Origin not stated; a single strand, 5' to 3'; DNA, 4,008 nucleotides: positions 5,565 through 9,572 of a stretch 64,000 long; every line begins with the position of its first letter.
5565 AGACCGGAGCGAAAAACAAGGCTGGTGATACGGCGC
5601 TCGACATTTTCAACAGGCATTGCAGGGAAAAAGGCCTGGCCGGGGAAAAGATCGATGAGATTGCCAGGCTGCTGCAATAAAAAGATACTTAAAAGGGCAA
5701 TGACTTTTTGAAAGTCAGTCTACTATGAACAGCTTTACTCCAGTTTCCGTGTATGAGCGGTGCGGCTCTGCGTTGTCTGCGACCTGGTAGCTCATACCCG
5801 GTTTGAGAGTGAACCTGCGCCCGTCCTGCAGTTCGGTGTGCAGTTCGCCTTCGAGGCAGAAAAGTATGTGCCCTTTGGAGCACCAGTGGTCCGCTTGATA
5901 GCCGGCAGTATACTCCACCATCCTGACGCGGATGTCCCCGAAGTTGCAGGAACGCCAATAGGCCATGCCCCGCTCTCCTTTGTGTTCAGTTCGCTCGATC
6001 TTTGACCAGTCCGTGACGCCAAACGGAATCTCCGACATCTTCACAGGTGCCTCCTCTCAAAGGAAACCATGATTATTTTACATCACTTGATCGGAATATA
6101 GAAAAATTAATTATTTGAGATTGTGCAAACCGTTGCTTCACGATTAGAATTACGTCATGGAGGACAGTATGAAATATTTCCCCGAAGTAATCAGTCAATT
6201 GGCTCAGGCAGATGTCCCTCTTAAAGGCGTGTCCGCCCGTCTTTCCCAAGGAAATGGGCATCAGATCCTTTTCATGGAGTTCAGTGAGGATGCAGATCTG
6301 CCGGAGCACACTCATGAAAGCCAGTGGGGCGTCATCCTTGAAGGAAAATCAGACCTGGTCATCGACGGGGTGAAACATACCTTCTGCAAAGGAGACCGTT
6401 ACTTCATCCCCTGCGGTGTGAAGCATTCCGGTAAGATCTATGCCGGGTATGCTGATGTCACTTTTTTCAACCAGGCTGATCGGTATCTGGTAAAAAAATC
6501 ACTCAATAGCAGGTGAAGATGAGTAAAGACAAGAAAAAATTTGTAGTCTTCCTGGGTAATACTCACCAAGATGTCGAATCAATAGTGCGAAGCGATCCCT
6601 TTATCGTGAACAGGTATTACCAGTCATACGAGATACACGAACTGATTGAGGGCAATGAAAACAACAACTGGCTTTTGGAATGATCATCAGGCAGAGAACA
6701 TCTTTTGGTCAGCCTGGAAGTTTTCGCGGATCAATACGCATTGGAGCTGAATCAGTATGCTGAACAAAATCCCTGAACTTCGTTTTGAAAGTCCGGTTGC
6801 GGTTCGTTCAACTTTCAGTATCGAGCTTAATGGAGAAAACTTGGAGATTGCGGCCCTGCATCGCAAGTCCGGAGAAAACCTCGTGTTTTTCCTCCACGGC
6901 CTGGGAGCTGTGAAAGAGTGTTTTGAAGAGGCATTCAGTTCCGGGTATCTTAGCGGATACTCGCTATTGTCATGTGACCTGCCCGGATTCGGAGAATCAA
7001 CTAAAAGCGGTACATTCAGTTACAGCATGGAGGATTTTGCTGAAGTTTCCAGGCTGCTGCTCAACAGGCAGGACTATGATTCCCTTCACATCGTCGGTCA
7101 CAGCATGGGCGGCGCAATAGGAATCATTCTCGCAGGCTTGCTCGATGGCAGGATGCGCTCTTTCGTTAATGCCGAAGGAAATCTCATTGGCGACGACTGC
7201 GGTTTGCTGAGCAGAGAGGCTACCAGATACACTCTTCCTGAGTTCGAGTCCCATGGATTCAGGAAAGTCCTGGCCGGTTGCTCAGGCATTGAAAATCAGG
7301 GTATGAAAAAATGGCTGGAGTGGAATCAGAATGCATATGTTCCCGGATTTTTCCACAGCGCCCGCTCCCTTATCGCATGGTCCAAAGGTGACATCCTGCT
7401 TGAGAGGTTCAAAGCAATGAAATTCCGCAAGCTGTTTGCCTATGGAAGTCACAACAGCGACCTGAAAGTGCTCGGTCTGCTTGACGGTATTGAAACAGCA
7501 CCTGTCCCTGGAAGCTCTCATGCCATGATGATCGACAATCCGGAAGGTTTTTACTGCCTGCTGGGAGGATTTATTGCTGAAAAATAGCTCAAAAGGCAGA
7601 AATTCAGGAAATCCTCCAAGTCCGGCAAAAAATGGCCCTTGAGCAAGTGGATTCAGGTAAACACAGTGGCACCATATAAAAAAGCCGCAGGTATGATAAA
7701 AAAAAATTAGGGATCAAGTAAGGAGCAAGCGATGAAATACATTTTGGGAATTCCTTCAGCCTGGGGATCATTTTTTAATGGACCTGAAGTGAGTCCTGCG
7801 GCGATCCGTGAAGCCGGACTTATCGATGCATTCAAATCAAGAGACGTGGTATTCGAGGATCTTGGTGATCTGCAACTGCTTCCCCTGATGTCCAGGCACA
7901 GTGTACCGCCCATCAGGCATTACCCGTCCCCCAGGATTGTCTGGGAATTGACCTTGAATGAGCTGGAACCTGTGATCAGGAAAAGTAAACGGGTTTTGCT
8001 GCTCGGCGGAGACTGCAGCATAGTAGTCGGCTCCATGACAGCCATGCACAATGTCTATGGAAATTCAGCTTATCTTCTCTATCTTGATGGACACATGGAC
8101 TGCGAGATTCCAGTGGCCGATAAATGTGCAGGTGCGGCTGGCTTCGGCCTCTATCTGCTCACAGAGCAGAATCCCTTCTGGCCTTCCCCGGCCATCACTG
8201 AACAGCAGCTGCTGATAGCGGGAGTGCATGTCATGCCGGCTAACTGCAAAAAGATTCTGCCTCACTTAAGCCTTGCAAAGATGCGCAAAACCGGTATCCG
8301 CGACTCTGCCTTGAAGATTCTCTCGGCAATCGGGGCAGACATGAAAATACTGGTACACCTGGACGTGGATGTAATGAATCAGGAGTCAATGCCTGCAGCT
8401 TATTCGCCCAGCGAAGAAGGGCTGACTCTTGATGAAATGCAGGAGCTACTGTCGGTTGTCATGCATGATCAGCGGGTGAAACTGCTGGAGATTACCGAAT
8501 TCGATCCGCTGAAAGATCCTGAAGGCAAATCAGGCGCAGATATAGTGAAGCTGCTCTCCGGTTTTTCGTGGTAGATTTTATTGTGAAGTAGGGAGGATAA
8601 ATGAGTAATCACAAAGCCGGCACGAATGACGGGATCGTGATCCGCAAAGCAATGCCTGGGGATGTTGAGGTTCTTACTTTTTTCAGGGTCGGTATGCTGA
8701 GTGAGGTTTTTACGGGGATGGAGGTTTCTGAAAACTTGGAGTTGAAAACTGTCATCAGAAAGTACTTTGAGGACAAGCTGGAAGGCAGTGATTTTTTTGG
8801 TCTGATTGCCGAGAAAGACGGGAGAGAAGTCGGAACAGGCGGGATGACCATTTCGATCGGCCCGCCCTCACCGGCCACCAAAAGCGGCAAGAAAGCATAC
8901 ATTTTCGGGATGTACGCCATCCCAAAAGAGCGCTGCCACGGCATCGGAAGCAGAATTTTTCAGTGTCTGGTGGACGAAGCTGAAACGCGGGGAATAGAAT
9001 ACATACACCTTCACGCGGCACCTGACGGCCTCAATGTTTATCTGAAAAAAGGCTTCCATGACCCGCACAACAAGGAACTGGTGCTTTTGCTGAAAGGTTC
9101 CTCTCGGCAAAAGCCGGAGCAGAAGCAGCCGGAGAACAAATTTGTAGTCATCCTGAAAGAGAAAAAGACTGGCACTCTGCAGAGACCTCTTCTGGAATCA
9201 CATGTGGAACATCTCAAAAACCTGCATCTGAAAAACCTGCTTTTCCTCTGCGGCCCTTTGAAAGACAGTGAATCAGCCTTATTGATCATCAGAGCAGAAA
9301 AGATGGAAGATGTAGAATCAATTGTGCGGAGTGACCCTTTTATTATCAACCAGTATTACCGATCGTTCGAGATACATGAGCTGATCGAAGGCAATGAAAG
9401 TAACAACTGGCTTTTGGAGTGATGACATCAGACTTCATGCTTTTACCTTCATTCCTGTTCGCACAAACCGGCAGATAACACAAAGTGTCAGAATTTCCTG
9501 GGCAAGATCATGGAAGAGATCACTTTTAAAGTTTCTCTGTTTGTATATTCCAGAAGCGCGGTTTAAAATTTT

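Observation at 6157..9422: Cassette-like recurrence of small stress/self-protection genes as intact copies, near-identical paralogs and deletion remnants at four or more loci, with no recombinase in sight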

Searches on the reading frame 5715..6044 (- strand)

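Call 18: search_protein_families(library=pfam, proteins=[window:5715-6044:-], max_evalue=0.01)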
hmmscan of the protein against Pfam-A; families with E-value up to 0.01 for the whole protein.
window:5715-6044:- (109 aa): 1 family
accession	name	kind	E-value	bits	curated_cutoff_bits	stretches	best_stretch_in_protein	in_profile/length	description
PF07883.17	Cupin_2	-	9.3e-06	25.7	27.2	1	53-101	14-60/70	Cupin domain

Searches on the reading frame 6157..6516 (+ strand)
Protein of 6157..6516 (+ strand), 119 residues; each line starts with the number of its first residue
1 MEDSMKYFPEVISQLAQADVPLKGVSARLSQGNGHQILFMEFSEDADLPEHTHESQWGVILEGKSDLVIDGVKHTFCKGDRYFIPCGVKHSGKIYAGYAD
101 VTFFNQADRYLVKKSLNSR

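Call 3: search_protein_families(library=pfam, proteins=[window:6157-6516:+])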
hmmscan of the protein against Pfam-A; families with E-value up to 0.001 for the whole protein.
window:6157-6516:+ (119 aa): 1 family
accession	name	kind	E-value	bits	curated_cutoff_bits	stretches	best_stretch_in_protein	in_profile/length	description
PF07883.17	Cupin_2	-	4.2e-08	33.2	27.2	1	40-91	3-55/70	Cupin domain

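Call 66: search_protein_families(library=ncbifam, proteins=[window:6157-6516:+], max_evalue=0.001)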
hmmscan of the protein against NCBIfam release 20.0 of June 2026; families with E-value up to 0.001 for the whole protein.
window:6157-6516:+ (119 aa): 0 families

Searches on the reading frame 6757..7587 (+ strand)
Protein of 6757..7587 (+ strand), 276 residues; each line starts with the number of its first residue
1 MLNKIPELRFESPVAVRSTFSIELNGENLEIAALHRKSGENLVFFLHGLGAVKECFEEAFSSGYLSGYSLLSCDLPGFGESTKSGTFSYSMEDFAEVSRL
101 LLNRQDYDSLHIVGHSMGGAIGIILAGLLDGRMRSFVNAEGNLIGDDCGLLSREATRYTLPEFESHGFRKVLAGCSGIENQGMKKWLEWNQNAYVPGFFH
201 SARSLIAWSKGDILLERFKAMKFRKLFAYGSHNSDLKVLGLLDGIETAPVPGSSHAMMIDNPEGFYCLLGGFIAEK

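Call 3: search_protein_families(library=pfam, proteins=[window:6757-7587:+])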
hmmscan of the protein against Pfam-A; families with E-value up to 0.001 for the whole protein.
window:6757-7587:+ (276 aa): 4 families
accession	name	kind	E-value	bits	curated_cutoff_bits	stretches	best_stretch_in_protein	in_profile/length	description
PF00561.26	Abhydrolase_1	-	7e-17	62.3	25.8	1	42-141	2-102/245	alpha/beta hydrolase fold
PF12697.13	Abhydrolase_6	-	1.7e-13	52.2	26.3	1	43-265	1-214/217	Alpha/beta hydrolase family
PF12146.15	Hydrolase_4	-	3.2e-10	40.1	27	1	41-126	5-94/239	Serine aminopeptidase, S33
PF01764.32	Lipase_3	-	0.00015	22.1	22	1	69-128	43-83/140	Lipase (class 3)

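Call 53: find_encoding_contigs(protein=window:6757-7587:+, flank=10000, max_places=6)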
Protein window:6757-7587:+ (276 aa): 1 contig read that carries it; 1 place shown.
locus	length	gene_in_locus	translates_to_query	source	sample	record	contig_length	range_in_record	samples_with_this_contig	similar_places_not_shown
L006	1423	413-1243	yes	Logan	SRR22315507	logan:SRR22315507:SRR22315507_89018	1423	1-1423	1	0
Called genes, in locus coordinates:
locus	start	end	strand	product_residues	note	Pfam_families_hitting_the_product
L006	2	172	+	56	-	?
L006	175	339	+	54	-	-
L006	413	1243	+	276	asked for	PF00561:Abhydrolase_1, PF12146:Hydrolase_4, PF12697:Abhydrolase_6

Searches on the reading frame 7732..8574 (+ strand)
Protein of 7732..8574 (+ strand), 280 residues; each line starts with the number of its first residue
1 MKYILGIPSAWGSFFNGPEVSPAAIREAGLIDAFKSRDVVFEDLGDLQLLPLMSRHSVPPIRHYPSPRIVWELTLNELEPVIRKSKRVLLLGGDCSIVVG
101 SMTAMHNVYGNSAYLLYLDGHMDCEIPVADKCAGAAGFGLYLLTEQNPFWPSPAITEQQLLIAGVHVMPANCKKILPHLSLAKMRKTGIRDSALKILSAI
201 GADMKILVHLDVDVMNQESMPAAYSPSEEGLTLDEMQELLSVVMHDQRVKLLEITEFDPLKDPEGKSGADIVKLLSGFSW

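Call 3: search_protein_families(library=pfam, proteins=[window:7732-8574:+])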
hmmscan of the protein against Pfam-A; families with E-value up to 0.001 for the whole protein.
window:7732-8574:+ (280 aa): 1 family
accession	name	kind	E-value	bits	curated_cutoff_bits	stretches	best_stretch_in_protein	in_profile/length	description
PF00491.26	Arginase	-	3.8e-25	89.3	22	1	4-267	5-266/280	Arginase family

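Call 10: find_encoding_contigs(protein=window:7732-8574:+, flank=10000, max_places=6)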
Protein window:7732-8574:+ (280 aa): no gene with exactly this product is on record in the collection.

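Call 11: find_related_loci(query=window:7732-8574:+, collection=genome_contigs, flank=10000)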
Query window:7732-8574:+ (280 aa) in genome_contigs; peptide patterns used: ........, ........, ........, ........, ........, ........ (x = any residue, [..] = any of these).
57 stretches matched a pattern, but none encodes a relative of the query by tblastn (E <= 1e-3).

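Call 12: find_homologous_proteins(query=window:7732-8574:+)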
Query window:7732-8574:+ (280 aa): 367 proteins with E <= 0.001 among 1377 candidates; the best 120 are listed.
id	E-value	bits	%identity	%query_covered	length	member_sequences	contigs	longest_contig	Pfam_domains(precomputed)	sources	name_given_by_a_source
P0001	2.2e-184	629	100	100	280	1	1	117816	PF00491.27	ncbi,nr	ncbi:MAG: arginase family protein [Candidatus Wallbacteria bacterium]|nr:arginase family protein [Ca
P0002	1.6e-161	554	90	99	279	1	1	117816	PF00491.27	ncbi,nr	ncbi:MAG: arginase family protein [Candidatus Wallbacteria bacterium]|nr:arginase family protein [Ca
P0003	1.4e-68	250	44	98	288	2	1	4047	PF00491.27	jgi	jgi:arginase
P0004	1.3e-62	230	45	98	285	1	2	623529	PF00491.27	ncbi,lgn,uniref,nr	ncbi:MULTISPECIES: arginase family protein [unclassified Bacillus (in: firmicutes)]|uniref:arginase 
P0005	9.6e-62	227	43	97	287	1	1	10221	PF00491.27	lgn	-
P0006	2.1e-61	226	41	96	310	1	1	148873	PF00491.27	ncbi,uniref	ncbi:arginase family protein [Brevibacillus sp. GCM10020057]|uniref:arginase family protein n=1 Tax=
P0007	8.0e-61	224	42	97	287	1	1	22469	PF00491.27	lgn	-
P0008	3.6e-60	222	43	98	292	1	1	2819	PF00491.27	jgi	jgi:arginase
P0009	4.0e-60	222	44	98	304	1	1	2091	PF00491.27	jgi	jgi:arginase family enzyme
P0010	7.8e-60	221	40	97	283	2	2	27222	PF00491.27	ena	-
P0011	1.5e-59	220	40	97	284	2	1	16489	PF00491.27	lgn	-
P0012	2.8e-59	219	38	97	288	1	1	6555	PF00491.27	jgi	jgi:arginase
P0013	3.7e-59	219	39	98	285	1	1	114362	PF00491.27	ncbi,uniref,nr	ncbi:arginase family protein [Bacillus sp. 31A1R]|uniref:Arginase family protein n=1 Tax=Robertmurra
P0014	4.7e-59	218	41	98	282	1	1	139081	PF00491.27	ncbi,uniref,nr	ncbi:arginase family protein [Peribacillus alkalitolerans]|uniref:arginase family protein n=1 Tax=Pe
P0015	1.8e-58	216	40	99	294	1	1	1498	PF00491.27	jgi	jgi:arginase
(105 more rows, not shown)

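Call 13: find_encoding_contigs(protein=P0001, flank=10000, max_places=4)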
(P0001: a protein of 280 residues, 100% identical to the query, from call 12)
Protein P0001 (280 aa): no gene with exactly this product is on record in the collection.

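Call 66: search_protein_families(library=ncbifam, proteins=[window:7732-8574:+], max_evalue=0.001)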
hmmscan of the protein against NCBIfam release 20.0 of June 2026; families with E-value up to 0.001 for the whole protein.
window:7732-8574:+ (280 aa): 4 families
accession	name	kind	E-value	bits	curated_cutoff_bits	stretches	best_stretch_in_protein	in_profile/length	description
TIGR01229.1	rocF_arginase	equivalog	6.2e-24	84.9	227.6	1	4-262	2-276/300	arginase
TIGR01230.1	agmatinase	equivalog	2e-12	47.3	174.3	2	4-125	17-132/275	agmatinase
TIGR01227.1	hutG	equivalog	2.8e-11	43.2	229.15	1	203-266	229-293/307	formimidoylglutamase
NF002564.0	PRK02190.1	subfamily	2.1e-05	23.9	302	1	76-241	107-261/307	agmatinase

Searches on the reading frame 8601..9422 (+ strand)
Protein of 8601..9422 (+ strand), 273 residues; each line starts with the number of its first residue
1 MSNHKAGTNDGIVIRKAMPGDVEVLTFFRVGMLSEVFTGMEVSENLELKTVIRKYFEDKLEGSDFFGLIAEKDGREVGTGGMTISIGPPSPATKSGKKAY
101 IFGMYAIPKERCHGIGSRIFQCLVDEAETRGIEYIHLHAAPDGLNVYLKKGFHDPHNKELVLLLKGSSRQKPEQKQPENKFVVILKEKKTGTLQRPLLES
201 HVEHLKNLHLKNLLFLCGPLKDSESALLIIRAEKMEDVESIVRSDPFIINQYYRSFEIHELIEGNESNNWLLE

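Call 3: search_protein_families(library=pfam, proteins=[window:8601-9422:+])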
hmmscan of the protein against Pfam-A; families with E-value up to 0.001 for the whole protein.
window:8601-9422:+ (273 aa): 4 families
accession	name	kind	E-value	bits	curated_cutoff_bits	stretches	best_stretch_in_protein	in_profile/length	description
PF00583.31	Acetyltransf_1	-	1.5e-09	38.6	20.7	1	56-152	24-116/116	Acetyltransferase (GNAT) family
PF13508.13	Acetyltransf_7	-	1.1e-06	29.4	27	1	68-153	6-83/84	Acetyltransferase (GNAT) domain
PF03795.20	YCII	-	2.5e-05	25.1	24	1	181-260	2-93/95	YCII-related domain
PF13673.13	Acetyltransf_10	-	5.2e-05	23.7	23.6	1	51-154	17-109/128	Acetyltransferase (GNAT) domain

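Call 47: find_homologous_proteins(query=window:8601-9422:+)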
Query window:8601-9422:+ (273 aa): 1 proteins with E <= 0.001 among 371 candidates.
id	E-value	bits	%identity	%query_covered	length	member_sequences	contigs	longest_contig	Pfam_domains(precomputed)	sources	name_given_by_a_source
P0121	1.8e-179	613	100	100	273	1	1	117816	PF13508.14,PF00583.32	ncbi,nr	ncbi:MAG: GNAT family N-acetyltransferase [Candidatus Wallbacteria bacterium]|nr:GNAT family N-acety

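Call 66: search_protein_families(library=ncbifam, proteins=[window:8601-9422:+], max_evalue=0.001)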
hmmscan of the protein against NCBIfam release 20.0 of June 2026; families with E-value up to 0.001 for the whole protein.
window:8601-9422:+ (273 aa): 3 families
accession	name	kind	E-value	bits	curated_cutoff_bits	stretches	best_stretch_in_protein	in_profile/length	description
NF009506.0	PRK12864.1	equivalog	1.8e-06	28.3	106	1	194-263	18-87/89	YciI-like protein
NF009507.0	PRK12865.1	equivalog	3.7e-05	24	149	1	198-259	21-86/97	YciI-like protein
NF009502.0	PRK12863.1-1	equivalog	0.00071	19.9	137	0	184-259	5-84/96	YciI-like protein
